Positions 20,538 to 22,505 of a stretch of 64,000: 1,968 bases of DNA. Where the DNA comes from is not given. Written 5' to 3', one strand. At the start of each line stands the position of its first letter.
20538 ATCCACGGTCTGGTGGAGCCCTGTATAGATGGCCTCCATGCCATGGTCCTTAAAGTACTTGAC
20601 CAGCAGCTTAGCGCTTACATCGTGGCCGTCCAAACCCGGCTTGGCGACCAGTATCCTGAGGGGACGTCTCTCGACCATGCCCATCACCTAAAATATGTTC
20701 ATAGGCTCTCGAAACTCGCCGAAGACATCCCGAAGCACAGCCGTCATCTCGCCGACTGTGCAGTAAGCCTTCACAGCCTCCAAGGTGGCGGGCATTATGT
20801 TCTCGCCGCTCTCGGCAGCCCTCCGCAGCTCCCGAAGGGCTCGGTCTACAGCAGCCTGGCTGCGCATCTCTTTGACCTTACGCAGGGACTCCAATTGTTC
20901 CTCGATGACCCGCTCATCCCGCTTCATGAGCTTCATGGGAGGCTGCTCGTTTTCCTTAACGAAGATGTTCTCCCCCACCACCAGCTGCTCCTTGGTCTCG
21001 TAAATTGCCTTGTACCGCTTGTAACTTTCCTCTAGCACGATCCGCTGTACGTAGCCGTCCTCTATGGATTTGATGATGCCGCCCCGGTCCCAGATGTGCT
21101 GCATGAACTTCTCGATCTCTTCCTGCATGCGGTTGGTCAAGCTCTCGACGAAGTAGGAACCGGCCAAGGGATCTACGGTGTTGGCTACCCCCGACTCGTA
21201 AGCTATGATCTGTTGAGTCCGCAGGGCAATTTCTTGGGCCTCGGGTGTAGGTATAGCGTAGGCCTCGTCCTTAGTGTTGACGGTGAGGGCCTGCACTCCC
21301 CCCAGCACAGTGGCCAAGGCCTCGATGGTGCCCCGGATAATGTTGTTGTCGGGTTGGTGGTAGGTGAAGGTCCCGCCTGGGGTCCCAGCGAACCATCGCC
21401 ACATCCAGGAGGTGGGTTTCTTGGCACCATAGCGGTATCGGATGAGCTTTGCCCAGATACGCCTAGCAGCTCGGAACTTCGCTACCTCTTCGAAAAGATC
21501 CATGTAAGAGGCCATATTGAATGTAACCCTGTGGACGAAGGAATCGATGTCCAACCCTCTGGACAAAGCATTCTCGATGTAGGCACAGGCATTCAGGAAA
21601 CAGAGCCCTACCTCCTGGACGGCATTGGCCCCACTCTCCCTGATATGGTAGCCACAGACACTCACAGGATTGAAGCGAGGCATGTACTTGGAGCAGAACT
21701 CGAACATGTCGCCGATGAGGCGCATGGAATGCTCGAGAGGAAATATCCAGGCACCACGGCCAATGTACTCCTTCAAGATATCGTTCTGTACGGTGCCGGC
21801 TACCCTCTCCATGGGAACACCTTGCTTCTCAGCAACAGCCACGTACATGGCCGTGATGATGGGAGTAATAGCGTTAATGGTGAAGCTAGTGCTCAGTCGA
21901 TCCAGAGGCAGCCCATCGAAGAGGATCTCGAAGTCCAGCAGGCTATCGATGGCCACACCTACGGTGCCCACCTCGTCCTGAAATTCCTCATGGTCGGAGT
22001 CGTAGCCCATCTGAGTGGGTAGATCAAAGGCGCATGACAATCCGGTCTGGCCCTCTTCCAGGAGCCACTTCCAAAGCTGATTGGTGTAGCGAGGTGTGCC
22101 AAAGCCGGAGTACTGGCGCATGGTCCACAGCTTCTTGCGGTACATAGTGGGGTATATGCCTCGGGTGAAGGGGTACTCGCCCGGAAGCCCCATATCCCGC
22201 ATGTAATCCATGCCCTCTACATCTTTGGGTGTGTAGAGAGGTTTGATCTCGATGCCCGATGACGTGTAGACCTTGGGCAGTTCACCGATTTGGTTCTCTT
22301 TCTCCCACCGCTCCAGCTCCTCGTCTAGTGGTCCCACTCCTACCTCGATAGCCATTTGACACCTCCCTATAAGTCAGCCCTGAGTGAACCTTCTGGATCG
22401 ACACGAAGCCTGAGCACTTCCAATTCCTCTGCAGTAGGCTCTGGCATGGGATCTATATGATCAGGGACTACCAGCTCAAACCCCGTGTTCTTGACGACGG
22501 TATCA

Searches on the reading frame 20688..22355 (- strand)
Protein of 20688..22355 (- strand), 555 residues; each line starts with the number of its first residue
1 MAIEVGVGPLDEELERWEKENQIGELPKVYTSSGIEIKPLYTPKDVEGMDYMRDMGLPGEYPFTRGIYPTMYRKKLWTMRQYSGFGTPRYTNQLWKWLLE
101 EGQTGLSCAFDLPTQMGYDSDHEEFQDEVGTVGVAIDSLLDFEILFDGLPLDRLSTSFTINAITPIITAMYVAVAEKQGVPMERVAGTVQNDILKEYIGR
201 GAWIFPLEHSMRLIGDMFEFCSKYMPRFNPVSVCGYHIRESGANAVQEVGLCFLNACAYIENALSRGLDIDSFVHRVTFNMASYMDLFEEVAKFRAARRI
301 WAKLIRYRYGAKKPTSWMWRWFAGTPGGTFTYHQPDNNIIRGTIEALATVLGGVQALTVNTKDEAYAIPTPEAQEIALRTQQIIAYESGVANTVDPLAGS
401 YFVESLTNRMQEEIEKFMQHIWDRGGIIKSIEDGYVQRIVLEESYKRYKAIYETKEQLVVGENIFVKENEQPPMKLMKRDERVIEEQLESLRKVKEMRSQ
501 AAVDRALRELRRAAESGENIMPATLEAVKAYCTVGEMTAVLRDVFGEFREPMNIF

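Call 3: search_protein_families(library=pfam, proteins=[window:20688-22355:-])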
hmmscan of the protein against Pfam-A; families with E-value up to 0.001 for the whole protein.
window:20688-22355:- (555 aa): 1 family
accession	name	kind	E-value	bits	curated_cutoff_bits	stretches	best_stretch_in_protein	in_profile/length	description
PF01642.28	MM_CoA_mutase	-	5.1e-195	649.3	22.1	1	31-546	2-512/512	Methylmalonyl-CoA mutase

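Call 4: search_protein_families(library=ncbifam, proteins=[window:20688-22355:-])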
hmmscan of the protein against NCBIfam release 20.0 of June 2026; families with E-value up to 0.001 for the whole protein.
window:20688-22355:- (555 aa): 4 families
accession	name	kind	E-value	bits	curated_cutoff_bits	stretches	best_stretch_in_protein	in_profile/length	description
TIGR00641.1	acid_CoA_mut_N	subfamily_domain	3.4e-196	652.6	303.8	1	31-552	3-526/528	methylmalonyl-CoA mutase N-terminal domain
NF006944.0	PRK09426.1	equivalog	9.7e-165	549.4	876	1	23-552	29-555/721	methylmalonyl-CoA mutase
NF045497.1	IsobCoAmut_IcmF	equivalog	1.2e-83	281.6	1500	2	182-551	705-1075/1076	fused isobutyryl-CoA mutase/GTPase IcmF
TIGR00642.1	mmCoA_mut_beta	equivalog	1.4e-47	162.3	617.25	2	163-463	153-448/620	methylmalonyl-CoA mutase small subunit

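Call 24: search_solved_structures(query=window:20688-22355:-, max_evalue=1e-20, show_alignments=0)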
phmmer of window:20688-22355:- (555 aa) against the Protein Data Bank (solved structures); distinct sequences matched with E-value up to 1e-20: 10.
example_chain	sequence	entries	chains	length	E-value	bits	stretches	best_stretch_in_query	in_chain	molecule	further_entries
4r3u_A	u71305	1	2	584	3.4e-141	474.5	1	30-551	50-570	2-hydroxyisobutyryl-CoA mutase large subunit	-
8gju_J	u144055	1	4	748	4.3e-131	441.1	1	30-549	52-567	Methylmalonyl-CoA mutase, mitochondrial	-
2xij_A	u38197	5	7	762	4.5e-131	441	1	30-549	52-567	METHYLMALONYL-COA MUTASE, MITOCHONDRIAL | Methylmalonyl-CoA mutase, mitochondrial precursor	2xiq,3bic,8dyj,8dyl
6oxc_A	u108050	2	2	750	6.8e-118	397.6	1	30-551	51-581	Methylmalonyl-CoA mutase large subunit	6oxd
1req_A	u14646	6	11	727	8e-110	370.9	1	31-549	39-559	METHYLMALONYL-COA MUTASE | PROTEIN (METHYLMALONYL-COA MUTASE)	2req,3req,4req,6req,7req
5req_A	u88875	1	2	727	2.9e-109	369.1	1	31-549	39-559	PROTEIN (METHYLMALONYL-COA MUTASE ALPHA-SUBUNIT)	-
1e1c_A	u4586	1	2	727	2e-108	366.3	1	31-549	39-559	METHYLMALONYL-COA MUTASE ALPHA CHAIN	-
8ssl_A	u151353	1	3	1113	6.1e-70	239.3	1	182-551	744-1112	Fused isobutyryl-CoA mutase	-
4xc6_A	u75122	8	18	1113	6.1e-70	239.3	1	182-551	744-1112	Isobutyryl-CoA mutase fused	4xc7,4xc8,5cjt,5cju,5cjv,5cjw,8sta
1e1c_B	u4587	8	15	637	8e-25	90.4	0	207-458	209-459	METHYLMALONYL-COA MUTASE BETA CHAIN | METHYLMALONYL-COA MUTASE | PROTEIN (METHYLMALONYL-COA MUTASE BETA-SUBUNIT)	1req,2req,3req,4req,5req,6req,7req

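Call 26: search_solved_structures(query=window:20688-22355:-, max_evalue=1e-100, show_alignments=5)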
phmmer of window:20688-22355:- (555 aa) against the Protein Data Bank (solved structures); distinct sequences matched with E-value up to 1e-100: 7.
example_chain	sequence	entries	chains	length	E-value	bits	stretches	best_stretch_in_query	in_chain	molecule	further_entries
4r3u_A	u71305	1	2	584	3.4e-141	474.5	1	30-551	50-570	2-hydroxyisobutyryl-CoA mutase large subunit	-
8gju_J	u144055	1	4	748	4.3e-131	441.1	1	30-549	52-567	Methylmalonyl-CoA mutase, mitochondrial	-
2xij_A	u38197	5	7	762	4.5e-131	441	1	30-549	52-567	METHYLMALONYL-COA MUTASE, MITOCHONDRIAL | Methylmalonyl-CoA mutase, mitochondrial precursor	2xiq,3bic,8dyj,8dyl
6oxc_A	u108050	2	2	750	6.8e-118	397.6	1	30-551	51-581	Methylmalonyl-CoA mutase large subunit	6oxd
1req_A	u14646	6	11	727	8e-110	370.9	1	31-549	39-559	METHYLMALONYL-COA MUTASE | PROTEIN (METHYLMALONYL-COA MUTASE)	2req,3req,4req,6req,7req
5req_A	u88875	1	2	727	2.9e-109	369.1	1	31-549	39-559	PROTEIN (METHYLMALONYL-COA MUTASE ALPHA-SUBUNIT)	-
1e1c_A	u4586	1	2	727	2e-108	366.3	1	31-549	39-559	METHYLMALONYL-COA MUTASE ALPHA CHAIN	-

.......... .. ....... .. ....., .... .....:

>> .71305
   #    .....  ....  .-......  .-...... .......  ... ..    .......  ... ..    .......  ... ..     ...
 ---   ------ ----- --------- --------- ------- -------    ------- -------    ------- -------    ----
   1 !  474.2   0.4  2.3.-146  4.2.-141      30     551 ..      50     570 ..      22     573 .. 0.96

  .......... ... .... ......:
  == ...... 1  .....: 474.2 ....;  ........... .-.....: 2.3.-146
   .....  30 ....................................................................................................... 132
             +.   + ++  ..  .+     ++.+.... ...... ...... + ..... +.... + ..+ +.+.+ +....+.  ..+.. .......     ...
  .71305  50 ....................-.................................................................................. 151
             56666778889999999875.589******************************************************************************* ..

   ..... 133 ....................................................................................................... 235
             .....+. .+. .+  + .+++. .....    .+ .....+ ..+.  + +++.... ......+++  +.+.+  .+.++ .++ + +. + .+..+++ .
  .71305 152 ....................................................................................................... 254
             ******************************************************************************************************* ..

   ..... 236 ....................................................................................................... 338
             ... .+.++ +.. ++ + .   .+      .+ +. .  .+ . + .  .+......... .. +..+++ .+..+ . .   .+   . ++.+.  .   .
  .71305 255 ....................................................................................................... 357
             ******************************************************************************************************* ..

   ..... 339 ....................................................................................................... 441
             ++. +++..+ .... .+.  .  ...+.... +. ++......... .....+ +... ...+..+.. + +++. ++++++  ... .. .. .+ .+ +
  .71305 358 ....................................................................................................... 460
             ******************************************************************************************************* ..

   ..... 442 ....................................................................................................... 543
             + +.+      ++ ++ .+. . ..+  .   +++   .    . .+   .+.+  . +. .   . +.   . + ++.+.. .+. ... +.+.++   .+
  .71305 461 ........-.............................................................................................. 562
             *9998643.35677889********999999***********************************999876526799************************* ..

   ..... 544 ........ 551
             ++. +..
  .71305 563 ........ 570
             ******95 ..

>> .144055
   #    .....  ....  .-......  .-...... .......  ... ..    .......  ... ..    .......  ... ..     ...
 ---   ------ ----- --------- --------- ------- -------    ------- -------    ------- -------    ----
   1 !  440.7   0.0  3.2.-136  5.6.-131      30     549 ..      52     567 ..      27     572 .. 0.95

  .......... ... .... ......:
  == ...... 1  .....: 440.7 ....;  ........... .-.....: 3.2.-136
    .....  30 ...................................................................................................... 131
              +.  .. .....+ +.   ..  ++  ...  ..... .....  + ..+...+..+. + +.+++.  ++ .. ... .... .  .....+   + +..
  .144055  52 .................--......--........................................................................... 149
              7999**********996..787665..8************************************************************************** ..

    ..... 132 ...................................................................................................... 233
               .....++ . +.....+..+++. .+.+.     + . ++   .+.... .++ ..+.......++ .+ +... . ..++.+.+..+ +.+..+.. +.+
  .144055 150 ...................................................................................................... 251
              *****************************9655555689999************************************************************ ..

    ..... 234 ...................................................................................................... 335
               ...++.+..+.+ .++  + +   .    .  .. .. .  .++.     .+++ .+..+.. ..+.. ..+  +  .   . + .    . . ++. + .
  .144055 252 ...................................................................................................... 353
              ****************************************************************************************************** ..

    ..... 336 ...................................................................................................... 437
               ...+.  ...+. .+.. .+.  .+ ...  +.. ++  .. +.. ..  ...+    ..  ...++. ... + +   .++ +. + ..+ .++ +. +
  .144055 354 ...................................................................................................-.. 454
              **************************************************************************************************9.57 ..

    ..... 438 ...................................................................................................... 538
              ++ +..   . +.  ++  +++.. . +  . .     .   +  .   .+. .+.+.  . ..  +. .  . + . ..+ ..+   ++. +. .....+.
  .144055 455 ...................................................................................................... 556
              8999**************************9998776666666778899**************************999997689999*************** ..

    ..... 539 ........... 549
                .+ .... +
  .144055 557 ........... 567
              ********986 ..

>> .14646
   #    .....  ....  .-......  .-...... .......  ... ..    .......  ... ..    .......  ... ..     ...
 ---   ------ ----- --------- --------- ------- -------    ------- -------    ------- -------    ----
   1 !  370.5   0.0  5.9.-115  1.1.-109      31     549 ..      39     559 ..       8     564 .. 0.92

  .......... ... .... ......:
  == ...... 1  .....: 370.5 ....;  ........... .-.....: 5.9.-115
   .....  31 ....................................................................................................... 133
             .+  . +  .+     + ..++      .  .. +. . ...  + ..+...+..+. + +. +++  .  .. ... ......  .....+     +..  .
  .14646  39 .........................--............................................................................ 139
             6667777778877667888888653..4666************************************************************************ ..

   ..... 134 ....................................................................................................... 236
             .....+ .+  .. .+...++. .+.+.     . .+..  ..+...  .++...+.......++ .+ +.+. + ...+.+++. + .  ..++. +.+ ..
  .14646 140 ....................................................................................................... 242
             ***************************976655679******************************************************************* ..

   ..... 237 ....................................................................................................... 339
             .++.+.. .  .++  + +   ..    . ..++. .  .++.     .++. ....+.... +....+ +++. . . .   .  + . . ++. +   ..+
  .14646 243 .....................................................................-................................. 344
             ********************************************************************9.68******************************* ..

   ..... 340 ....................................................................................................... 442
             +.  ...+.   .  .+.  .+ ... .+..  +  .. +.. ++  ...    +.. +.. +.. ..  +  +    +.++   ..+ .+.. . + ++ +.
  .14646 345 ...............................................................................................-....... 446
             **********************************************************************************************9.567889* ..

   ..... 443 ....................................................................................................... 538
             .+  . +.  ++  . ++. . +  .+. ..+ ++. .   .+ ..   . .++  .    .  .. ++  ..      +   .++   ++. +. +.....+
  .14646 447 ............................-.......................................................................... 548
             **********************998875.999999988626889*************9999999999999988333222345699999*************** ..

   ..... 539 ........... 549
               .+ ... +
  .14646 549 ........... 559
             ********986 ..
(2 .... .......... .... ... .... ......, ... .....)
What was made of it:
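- Its substrate therefore carries a free carboxylate (call 26).
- Tried and rejected: I rejected this because the mutase has MCM-type Tyr, Arg and Ala where HCM has Ile90, Gln and Asp117 (call 26).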

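Call 61: find_homologous_proteins(query=window:20688-22355:-, max_evalue=1e-50)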
Query window:20688-22355:- (555 aa): 8000 proteins with E <= 1e-50 among 8000 candidates; the best 120 are listed.
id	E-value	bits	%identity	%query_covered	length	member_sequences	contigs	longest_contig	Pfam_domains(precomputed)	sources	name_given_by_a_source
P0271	0.0e+0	1279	100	100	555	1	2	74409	PF01642.29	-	-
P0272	0.0e+0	1238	96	100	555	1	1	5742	PF01642.29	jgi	jgi:methylmalonyl-CoA mutase N-terminal domain/subunit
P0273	0.0e+0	1234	95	100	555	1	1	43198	PF01642.29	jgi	jgi:methylmalonyl-CoA mutase N-terminal domain/subunit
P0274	0.0e+0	1224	95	100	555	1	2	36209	PF01642.29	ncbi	-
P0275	9.3e-231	785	64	97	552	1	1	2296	PF01642.29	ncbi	-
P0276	1.5e-223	761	62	98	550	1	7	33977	PF01642.29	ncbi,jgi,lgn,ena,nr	ncbi:MAG: methylmalonyl-CoA mutase [Desulfosporosinus sp. BRH_c37]|nr:MAG: methylmalonyl-CoA mutase 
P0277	6.9e-221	752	62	98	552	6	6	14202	PF01642.29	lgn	-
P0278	1.2e-220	752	62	98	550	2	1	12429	PF01642.29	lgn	-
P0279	6.7e-220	749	62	98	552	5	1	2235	PF01642.29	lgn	-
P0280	4.2e-217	740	61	98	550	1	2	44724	PF01642.29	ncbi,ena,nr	ncbi:MAG: methylmalonyl-CoA mutase family protein [Clostridia bacterium]|nr:methylmalonyl-CoA mutase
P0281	4.8e-214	730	60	99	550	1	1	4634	PF01642.29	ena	-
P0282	1.2e-213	729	60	98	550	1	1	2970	PF01642.29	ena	-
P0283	6.0e-213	726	60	98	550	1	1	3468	PF01642.29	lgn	-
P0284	8.3e-213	726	60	98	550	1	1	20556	PF01642.29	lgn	-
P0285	1.1e-212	725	60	98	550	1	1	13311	PF01642.29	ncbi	ncbi:MAG: acyl-CoA mutase large subunit family protein [Desulfitobacteriaceae bacterium]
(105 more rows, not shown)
